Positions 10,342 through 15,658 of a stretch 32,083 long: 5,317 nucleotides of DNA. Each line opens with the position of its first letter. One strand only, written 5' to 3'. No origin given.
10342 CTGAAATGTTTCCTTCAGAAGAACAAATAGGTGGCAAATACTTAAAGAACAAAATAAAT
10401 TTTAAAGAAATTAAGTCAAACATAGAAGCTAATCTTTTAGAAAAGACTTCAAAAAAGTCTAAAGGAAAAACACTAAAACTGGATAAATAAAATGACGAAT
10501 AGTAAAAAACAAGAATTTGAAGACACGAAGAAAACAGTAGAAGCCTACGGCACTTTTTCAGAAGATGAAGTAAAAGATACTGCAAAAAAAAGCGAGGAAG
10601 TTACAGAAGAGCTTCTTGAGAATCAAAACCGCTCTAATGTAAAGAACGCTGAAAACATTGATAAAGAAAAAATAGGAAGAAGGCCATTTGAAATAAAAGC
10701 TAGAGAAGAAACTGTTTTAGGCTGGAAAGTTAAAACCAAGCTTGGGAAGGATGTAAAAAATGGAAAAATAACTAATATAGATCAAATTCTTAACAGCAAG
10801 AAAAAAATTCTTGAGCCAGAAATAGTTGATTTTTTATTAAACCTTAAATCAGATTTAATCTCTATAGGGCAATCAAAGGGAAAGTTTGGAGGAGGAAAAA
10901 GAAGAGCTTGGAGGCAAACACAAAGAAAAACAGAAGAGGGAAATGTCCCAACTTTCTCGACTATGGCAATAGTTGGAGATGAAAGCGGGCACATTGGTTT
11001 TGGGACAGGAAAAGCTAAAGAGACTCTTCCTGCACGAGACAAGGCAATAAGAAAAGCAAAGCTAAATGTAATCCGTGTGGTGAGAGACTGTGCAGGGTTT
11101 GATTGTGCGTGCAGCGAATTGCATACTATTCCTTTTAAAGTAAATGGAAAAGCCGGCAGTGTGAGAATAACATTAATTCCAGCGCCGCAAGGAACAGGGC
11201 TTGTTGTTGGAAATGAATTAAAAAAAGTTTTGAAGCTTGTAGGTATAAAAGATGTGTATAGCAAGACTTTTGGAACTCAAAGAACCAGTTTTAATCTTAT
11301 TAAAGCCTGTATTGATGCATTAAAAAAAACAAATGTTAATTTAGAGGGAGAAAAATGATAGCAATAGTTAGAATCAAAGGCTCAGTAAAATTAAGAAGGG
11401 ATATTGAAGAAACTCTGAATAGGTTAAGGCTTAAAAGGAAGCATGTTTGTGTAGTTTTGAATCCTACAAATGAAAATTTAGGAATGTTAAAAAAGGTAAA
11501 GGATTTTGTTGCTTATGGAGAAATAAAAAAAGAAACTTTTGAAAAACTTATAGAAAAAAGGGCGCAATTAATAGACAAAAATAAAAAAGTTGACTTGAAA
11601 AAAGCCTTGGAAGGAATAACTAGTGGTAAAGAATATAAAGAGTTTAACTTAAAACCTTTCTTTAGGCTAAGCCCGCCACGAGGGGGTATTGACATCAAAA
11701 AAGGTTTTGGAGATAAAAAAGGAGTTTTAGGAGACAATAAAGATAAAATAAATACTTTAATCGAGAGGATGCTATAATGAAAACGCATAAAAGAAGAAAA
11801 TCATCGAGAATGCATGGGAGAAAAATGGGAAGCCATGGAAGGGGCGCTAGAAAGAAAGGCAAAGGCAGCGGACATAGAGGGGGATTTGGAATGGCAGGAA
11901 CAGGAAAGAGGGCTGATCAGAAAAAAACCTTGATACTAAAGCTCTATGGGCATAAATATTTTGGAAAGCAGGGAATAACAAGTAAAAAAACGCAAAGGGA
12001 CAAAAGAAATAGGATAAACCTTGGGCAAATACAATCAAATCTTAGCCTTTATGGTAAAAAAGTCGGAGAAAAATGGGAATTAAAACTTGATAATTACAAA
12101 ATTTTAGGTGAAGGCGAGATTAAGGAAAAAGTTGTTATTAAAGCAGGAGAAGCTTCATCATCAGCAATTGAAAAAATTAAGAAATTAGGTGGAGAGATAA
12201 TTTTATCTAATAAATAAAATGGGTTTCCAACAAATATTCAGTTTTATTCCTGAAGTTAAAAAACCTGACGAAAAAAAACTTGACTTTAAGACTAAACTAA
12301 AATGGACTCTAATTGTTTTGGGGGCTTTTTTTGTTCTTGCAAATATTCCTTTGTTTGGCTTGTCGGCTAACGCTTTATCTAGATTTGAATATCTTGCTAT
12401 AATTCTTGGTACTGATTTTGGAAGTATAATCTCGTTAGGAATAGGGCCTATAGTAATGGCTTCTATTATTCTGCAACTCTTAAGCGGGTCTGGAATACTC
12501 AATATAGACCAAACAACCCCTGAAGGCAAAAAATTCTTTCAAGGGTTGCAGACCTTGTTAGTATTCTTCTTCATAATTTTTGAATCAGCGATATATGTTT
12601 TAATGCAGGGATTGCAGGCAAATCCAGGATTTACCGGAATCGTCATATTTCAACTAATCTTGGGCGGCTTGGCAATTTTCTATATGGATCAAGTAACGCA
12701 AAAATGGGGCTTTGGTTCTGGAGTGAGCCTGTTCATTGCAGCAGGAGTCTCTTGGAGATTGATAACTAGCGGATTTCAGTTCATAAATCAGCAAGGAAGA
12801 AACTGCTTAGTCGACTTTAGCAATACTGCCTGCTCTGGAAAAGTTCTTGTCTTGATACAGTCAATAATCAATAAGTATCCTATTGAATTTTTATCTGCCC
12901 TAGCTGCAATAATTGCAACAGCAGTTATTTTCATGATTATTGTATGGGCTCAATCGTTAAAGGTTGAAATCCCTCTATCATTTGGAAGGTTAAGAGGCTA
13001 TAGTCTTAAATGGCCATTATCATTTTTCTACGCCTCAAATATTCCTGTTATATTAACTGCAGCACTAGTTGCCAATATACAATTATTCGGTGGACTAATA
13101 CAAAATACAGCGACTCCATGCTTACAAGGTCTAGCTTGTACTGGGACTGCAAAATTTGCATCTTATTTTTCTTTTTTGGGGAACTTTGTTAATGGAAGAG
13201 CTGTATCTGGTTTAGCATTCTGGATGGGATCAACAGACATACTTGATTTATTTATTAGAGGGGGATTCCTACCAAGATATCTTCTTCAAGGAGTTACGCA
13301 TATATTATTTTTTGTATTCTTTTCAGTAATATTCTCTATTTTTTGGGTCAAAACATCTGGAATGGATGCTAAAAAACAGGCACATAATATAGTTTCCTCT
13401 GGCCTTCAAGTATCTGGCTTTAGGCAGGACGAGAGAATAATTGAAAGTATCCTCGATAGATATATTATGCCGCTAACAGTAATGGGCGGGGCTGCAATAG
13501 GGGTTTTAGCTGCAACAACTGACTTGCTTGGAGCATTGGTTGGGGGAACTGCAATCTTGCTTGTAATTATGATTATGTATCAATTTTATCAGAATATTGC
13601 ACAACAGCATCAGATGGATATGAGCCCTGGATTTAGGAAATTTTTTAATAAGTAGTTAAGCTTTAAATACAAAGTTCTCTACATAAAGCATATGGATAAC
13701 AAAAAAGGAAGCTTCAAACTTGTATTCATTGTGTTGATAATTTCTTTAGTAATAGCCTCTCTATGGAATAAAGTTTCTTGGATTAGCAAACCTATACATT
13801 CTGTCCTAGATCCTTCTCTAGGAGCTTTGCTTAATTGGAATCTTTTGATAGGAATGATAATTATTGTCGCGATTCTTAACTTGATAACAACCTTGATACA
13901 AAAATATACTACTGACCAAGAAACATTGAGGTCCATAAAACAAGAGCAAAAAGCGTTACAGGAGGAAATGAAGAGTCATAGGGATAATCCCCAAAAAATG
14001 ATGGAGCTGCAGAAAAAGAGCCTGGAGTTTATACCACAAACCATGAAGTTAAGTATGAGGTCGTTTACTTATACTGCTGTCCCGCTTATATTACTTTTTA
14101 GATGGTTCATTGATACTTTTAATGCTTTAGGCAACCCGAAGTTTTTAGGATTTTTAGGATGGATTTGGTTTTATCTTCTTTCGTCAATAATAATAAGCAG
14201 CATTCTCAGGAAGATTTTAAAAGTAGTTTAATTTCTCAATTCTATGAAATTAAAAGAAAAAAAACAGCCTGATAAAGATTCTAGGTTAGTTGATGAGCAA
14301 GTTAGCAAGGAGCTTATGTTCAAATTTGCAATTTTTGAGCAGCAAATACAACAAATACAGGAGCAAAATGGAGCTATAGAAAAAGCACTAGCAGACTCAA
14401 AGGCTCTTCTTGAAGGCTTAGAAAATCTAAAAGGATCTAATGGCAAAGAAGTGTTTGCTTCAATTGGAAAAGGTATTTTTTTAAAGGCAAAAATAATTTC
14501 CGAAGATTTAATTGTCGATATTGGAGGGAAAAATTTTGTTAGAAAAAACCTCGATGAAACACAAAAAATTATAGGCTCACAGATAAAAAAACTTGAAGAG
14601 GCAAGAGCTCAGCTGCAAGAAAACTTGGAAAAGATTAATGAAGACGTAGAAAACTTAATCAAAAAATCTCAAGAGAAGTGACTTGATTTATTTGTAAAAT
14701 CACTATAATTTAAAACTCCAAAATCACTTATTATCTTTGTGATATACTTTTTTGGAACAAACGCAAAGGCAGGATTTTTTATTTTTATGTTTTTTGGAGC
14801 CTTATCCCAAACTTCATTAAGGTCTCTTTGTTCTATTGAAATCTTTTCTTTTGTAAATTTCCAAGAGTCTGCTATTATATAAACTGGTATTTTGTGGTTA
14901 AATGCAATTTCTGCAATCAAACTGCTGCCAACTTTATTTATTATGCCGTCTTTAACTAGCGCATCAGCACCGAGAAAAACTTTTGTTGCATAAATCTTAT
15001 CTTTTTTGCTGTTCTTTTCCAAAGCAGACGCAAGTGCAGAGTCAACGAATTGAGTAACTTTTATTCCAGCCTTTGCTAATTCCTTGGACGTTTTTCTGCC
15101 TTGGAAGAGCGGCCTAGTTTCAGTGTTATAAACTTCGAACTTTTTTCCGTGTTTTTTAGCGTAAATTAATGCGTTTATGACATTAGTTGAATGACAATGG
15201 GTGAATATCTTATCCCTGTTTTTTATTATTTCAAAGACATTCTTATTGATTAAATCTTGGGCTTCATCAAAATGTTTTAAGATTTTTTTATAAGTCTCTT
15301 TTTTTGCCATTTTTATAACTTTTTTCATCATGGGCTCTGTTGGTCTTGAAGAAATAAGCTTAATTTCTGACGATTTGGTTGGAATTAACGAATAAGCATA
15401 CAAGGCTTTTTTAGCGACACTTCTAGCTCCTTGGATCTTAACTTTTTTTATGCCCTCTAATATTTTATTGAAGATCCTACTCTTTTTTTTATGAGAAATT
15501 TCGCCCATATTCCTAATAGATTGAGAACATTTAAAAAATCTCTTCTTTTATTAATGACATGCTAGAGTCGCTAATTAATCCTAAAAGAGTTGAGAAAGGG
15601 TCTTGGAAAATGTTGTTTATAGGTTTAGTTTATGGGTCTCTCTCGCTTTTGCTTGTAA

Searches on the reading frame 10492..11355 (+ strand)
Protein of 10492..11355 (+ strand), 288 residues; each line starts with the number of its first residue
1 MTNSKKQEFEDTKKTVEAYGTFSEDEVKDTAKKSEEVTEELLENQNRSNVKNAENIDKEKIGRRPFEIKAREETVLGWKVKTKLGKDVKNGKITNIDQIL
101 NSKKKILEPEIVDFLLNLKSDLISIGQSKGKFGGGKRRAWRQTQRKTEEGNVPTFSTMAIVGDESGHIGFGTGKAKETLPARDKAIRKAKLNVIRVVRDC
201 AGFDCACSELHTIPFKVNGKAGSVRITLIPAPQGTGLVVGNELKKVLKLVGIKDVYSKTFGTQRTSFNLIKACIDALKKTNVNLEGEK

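Call 8: search_protein_families(library=pfam, proteins=[window:10492-11355:+], max_evalue=0.001)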
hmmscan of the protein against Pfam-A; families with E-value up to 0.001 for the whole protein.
window:10492-11355:+ (288 aa): 2 families
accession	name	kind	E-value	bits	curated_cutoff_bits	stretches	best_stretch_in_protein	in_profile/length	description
PF03719.21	Ribosomal_S5_C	-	1.9e-21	75.7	21.5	1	219-281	1-62/71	Ribosomal protein S5, C-terminal domain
PF00333.26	Ribosomal_S5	-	1.6e-16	60.5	27.1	1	141-196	9-64/65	Ribosomal protein S5, N-terminal domain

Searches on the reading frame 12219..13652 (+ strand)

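Call 8: search_protein_families(library=pfam, proteins=[window:12219-13652:+], max_evalue=0.001)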
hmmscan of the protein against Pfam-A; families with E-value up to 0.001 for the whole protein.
window:12219-13652:+ (478 aa): 2 families
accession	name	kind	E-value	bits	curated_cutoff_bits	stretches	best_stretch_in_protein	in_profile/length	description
PF00344.25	SecY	-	4.7e-57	194.1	32.2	1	69-457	1-306/306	SecY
PF10559.14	Plug_translocon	-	0.00077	19.6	22.1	1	37-64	3-31/35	Plug domain of Sec61p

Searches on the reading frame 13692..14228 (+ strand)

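Call 8: search_protein_families(library=pfam, proteins=[window:13692-14228:+], max_evalue=0.001)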
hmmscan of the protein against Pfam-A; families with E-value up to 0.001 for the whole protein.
window:13692-14228:+ (179 aa): 3 families
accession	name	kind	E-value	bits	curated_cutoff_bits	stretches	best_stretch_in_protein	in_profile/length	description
PF01956.21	EMC3_TMCO1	-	6.7e-10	39.4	27.1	1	38-144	3-113/169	Integral membrane protein EMC3/TMCO1-like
PF12896.12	ANAPC4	-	3.2e-05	24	23.1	1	63-142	15-96/203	Anaphase-promoting complex, cyclosome, subunit 4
PF01312.24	Bac_export_2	-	0.00067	19.4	24.4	1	5-119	136-245/335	FlhB HrpN YscU SpaS Family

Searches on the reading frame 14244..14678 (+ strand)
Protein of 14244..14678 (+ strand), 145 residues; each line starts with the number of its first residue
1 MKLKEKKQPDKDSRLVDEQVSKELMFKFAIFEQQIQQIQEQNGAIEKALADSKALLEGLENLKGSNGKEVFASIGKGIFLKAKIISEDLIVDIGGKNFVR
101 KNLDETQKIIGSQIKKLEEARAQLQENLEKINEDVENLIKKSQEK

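Call 8: search_protein_families(library=pfam, proteins=[window:14244-14678:+], max_evalue=0.001)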
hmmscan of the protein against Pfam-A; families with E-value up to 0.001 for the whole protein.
window:14244-14678:+ (145 aa): 2 families
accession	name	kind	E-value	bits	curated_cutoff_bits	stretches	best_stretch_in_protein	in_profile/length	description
PF02996.22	Prefoldin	-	3.9e-16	59.5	23.2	1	32-144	2-116/120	Prefoldin subunit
PF01920.25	Prefoldin_2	-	1.7e-06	28.4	27.6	0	24-79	3-56/106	Prefoldin subunit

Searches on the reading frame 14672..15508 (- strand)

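Call 8: search_protein_families(library=pfam, proteins=[window:14672-15508:-], max_evalue=0.001)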
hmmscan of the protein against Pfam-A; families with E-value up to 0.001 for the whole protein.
window:14672-15508:- (279 aa): 1 family
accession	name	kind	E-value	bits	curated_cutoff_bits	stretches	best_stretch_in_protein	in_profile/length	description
PF01008.23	IF-2B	-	4.3e-48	164.4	22.4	1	69-267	78-279/280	Initiation factor 2 subunit family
